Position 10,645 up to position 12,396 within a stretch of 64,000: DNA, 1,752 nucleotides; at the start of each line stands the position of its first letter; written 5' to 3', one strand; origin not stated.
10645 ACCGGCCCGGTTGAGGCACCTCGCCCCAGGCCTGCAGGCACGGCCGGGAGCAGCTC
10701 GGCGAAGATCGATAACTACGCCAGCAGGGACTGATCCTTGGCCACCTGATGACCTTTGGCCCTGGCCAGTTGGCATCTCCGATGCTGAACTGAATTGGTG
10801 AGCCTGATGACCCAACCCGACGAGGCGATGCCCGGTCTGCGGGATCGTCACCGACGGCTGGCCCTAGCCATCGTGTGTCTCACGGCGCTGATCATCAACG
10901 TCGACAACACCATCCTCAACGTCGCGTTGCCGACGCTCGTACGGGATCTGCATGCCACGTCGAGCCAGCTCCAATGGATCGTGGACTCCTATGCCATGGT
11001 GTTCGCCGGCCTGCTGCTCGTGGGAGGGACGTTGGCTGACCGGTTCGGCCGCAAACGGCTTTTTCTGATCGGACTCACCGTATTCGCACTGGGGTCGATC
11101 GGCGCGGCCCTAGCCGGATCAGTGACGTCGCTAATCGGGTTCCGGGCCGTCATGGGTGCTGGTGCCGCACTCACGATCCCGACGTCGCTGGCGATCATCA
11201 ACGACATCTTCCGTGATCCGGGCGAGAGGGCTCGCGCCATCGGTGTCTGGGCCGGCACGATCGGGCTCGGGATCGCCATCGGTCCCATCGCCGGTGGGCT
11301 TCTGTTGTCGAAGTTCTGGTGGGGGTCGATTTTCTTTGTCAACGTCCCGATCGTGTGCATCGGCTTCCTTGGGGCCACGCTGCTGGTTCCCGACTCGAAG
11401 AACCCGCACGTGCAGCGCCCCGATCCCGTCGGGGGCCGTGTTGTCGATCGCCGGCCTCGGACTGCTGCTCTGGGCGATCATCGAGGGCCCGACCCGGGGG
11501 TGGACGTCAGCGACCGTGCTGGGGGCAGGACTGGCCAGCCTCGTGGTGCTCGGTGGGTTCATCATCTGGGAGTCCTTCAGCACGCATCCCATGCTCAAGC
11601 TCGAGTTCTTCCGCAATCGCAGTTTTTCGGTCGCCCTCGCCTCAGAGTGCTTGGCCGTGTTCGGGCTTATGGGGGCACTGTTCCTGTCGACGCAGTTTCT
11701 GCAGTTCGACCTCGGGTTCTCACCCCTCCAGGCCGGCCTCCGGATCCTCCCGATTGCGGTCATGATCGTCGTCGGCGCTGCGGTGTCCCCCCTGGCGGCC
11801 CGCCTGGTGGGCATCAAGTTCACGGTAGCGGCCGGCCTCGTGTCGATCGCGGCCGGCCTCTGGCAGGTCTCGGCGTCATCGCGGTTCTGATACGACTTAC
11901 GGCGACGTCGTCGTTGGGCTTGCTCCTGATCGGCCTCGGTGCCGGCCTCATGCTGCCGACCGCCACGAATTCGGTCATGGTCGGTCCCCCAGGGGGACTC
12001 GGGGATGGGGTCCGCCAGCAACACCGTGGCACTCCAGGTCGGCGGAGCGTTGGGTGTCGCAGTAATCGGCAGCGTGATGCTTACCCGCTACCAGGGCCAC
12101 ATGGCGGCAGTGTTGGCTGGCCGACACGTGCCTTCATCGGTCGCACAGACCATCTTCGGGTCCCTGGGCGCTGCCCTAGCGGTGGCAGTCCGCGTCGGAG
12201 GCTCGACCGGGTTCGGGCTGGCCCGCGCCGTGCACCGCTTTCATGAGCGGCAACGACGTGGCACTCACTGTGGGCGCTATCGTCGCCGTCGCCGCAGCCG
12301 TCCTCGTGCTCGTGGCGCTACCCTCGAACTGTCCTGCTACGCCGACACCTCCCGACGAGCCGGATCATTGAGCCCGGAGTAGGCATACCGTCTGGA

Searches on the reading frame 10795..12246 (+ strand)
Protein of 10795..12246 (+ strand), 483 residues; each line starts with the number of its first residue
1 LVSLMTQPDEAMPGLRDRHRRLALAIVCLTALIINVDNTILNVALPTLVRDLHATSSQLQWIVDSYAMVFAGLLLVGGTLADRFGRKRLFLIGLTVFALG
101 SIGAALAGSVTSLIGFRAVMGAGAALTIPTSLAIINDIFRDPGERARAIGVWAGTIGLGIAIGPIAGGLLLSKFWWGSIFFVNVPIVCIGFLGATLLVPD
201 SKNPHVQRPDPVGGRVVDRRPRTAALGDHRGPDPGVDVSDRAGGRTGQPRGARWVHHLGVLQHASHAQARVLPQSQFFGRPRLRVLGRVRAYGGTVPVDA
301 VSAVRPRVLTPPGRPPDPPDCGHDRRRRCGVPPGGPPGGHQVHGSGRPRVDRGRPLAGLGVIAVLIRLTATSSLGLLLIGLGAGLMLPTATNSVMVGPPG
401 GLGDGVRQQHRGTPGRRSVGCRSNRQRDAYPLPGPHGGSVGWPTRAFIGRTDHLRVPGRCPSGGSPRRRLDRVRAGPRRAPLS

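Call 31: search_protein_families(library=pfam, proteins=[window:10795-12246:+])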
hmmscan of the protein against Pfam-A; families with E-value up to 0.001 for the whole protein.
window:10795-12246:+ (483 aa): 4 families
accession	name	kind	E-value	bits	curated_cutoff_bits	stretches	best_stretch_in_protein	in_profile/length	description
PF07690.21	MFS_1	-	6.3e-43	147.5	33.4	1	28-212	2-187/347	Major Facilitator Superfamily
PF05977.19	MFS_3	-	3.2e-09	36.2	27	1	24-184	12-176/524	Transmembrane secretion effector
PF00083.30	Sugar_tr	-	1.2e-06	28.1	22.3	1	32-201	21-194/452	Sugar (and other) transporter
PF13347.12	MFS_2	-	0.00026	20.1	27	1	20-173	222-383/427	MFS/sugar transport protein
